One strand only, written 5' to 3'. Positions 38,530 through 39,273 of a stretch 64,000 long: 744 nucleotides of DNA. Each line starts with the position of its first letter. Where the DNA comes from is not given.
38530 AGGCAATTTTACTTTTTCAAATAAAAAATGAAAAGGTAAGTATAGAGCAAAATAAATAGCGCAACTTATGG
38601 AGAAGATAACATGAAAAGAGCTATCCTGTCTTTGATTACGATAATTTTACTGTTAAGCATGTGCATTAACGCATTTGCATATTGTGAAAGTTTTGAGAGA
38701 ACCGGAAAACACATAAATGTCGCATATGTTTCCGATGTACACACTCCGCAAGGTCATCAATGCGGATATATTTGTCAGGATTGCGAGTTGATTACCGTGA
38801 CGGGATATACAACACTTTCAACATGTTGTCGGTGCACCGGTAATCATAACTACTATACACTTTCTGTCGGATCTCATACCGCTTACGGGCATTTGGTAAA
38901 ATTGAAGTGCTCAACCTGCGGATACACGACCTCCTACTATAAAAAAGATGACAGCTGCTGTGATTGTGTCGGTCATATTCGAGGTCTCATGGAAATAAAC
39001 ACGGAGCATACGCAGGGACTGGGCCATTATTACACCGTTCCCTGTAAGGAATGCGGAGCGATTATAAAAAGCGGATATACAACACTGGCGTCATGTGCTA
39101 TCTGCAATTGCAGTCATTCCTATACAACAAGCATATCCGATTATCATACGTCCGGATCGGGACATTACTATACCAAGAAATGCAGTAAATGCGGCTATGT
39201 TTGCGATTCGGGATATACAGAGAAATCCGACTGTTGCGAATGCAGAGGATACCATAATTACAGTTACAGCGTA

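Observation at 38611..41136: Secreted protein with eight tandem Cys4/His3-4 modules of a pattern I do not recognise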

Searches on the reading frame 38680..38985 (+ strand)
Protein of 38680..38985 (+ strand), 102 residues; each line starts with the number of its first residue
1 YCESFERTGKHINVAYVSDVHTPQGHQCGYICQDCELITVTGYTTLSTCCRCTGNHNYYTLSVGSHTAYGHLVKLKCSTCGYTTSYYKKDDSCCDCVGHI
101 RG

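Call 48: predict_structure(alignment_id=A4)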
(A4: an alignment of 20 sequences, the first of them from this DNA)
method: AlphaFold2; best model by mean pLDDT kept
length: 102 residues; sequences in the alignment: 20
mean_pLDDT: 91.6   pTM: 0.61
mean pLDDT of the five models: 91.6, 91.1, 87.6, 86.5, 86.3
residues with pLDDT >= 90: 77; 70-90: 23; 50-70: 2; < 50: 0
segments of 3 or more residues with pLDDT < 50: none
pLDDT, mean of each block of 10 residues (from residue 1): 87 94 96 94 95 93 93 94 93 84 57
secondary structure, 60 per line:
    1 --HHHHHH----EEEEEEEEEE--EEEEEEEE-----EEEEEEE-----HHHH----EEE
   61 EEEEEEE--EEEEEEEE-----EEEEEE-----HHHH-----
elements in order: H3-8 E13-22 E25-32 E38-44 H50-53 E58-67 E70-77 E83-88 H94-97
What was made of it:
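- On TFIIS-type zinc ribbon: AF2 shows three strands and two knuckles per unit (call 48).
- Closest known: Short Cys4 zinc knuckle proteins. Different: The AF2 strand topology argues against the two knuckles of one module sharing a metal (call 48).
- It puts the preceding tail next to knuckle 1 (call 48). Sites would be regularly spaced along a rod (inference from call 48).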

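Call 51: fold_search(model_id=the predicted structure, library=pdb)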
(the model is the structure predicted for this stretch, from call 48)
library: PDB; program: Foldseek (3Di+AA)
matches with E <= 10: 648; with E <= 0.001: 0
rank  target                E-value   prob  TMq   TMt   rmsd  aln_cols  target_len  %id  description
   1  4c2m_X                2.6e-01  0.23  0.25  0.22  24.5       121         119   17  Structure of RNA polymerase I at 2.8 A resolution (released 2013-10-23)
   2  4c2m_I                3.2e-01  0.21  0.25  0.21  24.5       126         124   17  Structure of RNA polymerase I at 2.8 A resolution (released 2013-10-23)
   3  9ejl_B                7.5e-01  0.14  0.24  0.06  16.5       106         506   13  Lgl2 bound to the aPKCiota-Par6B complex in nucleotide-free form. Conformation with visible head sub-complex. (released 2025-07-02)
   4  5e4w_C                1.5e+00  0.09  0.21  0.20  11.5        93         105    4  Crystal structure of cpSRP43 chromodomains 2 and 3 in complex with the Alb3 tail (released 2015-12-02)
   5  5vcz                  1.6e+00  0.18  0.22  0.09  10.2        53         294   21  CRYSTAL STRUCTURE OF HUMAN MYT1 KINASE DOMAIN IN COMPLEX WITH Bosutinib isomer (released 2017-08-23)
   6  5cqf                  1.6e+00  0.90  0.27  0.07   1.1        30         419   23  Crystal structure of L-lysine 6-monooxygenase from Pseudomonas syringae (released 2015-09-30)
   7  3p1a                  1.6e+00  0.18  0.23  0.09   9.8        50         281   20  Structure of human Membrane-associated Tyrosine- and Threonine-specific cdc2-inhibitory kinase MYT1 (PKMYT1) (released 2010-11-03)
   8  9fxk_G                1.7e+00  0.72  0.28  0.19   3.1        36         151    6  Transcription repressor NrdR from E. coli, AMPPNP/ATP-bound state (released 2025-03-19)
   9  5vd3                  1.7e+00  0.44  0.22  0.09   2.4        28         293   25  CRYSTAL STRUCTURE OF HUMAN MYT1 KINASE DOMAIN (de-phosphorylated) IN COMPLEX WITH SARACATINIB (released 2017-08-23)
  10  4ejn                  1.7e+00  0.11  0.23  0.07  16.5        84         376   10  Crystal structure of autoinhibited form of AKT1 in complex with N-(4-(5-(3-acetamidophenyl)-2-(2-aminopyridin-3-yl)-3H-i (released 2012-05-23)
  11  5vcy                  1.8e+00  0.41  0.22  0.09   2.4        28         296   25  CRYSTAL STRUCTURE OF HUMAN MYT1 KINASE DOMAIN IN COMPLEX WITH BOSUTINIB (released 2017-08-23)
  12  9lgn_B                2.0e+00  0.38  0.22  0.09   2.4        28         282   25  Crystal structure of human PKMYT1 protein kinase domain with Naphthyridinone Inhibitor compound 40 (released 2025-04-16)
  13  7oxx_A                2.0e+00  0.04  0.18  0.15  15.9       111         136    6  CrabP2 mutant R30AK31A (released 2022-07-13)
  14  7siu_B                2.1e+00  0.21  0.25  0.10   9.8        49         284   14  Crystal structure of HPK1 (MAP4K1) complex with inhibitor A-745 (released 2022-03-02)
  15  8zul                  2.2e+00  0.51  0.26  0.11   2.7        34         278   20  Crystal Structure of Human Myt1 Kinase domain Bounded with compound 8m (released 2024-09-11)
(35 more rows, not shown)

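Call 58: search_solved_structures(query=A4, max_evalue=10, show_alignments=3)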
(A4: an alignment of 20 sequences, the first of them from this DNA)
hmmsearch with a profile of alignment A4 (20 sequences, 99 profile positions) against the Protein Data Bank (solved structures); distinct sequences matched with E-value up to 10: 11.
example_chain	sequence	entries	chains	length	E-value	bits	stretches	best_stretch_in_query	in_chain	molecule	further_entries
1qyp_A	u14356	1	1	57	0.078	16.7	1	41-85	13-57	RNA POLYMERASE II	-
4c2m_I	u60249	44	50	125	0.29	14.9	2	43-80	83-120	DNA-DIRECTED RNA POLYMERASE I SUBUNIT RPA12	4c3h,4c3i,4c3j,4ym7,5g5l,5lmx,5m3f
7aoc_I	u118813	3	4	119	0.32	14.7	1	39-80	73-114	DNA-directed RNA polymerase I subunit RPA12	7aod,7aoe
6nud_J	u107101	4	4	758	1.2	12.9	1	21-63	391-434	CRISPR system single-strand-specific deoxyribonuclease Cas10/Csm1 (subtype III-A)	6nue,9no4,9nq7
6ifk_A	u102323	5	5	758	1.3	12.7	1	20-63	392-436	Type III-A CRISPR-associated protein Csm1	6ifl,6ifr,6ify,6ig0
6ifn_A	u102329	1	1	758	1.3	12.7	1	20-63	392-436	Type III-A CRISPR-associated protein Csm1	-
6ifu_A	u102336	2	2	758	1.3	12.7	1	20-63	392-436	Type III-A CRISPR-associated protein Csm1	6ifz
4bts_A5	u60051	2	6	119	1.4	12.7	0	38-53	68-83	40S RIBOSOMAL PROTEIN RPS26E | RIBOSOMAL PROTEIN S26E CONTAINING PROTEIN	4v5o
7oqy_Y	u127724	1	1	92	2.3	12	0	28-94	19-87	DNA-directed RNA polymerase, subunit M (RpoM-2)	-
5xyi_a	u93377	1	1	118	3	11.6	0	64-79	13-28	40S ribosomal protein S26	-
7ob9_I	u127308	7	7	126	4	11.2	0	22-87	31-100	DNA-directed RNA polymerase I subunit RPA12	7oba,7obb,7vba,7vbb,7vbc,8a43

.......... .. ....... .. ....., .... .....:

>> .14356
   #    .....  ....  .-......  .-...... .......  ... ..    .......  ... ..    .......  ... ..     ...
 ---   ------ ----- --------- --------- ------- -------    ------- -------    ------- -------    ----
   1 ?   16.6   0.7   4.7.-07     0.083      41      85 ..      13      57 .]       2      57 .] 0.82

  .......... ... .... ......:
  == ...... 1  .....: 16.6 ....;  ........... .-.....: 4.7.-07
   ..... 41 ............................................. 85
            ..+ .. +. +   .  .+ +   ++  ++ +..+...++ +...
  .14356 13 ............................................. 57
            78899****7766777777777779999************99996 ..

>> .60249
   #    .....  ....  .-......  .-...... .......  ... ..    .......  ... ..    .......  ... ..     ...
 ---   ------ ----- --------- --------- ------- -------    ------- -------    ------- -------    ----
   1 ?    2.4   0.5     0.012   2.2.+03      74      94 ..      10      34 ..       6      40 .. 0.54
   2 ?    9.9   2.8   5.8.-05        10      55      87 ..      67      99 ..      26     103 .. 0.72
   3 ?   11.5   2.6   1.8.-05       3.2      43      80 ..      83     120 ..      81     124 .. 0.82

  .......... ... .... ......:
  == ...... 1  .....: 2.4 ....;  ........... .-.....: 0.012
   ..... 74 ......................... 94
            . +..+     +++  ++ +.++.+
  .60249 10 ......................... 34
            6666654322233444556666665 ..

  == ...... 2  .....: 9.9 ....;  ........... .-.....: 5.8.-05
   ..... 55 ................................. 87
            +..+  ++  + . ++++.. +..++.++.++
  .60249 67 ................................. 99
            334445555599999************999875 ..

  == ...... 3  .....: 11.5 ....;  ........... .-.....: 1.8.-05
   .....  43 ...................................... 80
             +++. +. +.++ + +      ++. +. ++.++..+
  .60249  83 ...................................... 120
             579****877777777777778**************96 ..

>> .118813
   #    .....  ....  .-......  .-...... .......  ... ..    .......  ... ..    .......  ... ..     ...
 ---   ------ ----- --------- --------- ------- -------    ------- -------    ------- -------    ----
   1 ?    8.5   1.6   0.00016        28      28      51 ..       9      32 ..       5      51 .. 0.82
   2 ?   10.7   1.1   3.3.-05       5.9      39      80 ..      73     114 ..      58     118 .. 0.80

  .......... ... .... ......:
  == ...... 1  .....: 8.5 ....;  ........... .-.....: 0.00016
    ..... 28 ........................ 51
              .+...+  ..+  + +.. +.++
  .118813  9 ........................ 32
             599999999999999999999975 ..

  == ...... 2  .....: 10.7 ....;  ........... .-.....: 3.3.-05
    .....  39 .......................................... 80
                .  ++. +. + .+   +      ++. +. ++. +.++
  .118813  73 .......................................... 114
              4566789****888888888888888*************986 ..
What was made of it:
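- On TFIIS-type zinc ribbon: Best PDB profile hits are E 0.078 (1qyp) and 0.29 (RPA12) (call 58).
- Closest known: TFIIS / Rpb9 / RPA12 / RpoM C-terminal zinc ribbon. Same: It is the top hit by both profile (1qyp E 0.078, RPA12 E 0.29; call 58) and Foldseek (4c2m_I/X, E 0.26-0.32; call 51).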

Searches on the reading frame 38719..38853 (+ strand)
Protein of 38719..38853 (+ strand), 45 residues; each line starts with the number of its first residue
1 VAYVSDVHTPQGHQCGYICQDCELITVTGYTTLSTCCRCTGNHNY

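Call 13: search_protein_families(library=pfam, proteins=[window:38719-38853:+], max_evalue=10)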
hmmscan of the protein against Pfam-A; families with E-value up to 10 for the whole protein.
seq(45 aa): 0 families

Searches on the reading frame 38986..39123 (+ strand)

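Call 13: search_protein_families(library=pfam, proteins=[window:38986-39123:+], max_evalue=10)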
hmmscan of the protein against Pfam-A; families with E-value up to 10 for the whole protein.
seq(46 aa): 3 families
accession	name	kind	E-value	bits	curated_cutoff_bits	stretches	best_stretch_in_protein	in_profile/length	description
PF20700.3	Mutator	-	0.0061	16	26.5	1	2-26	31-55/357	Mutator-like transposase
PF24749.2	DUF7695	-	0.047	13.9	25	1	18-43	7-30/58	Domain of unknown function (DUF7695)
PF14354.12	Lar_restr_allev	-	0.21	12.3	28.6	1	6-28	14-34/58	Restriction alleviation protein Lar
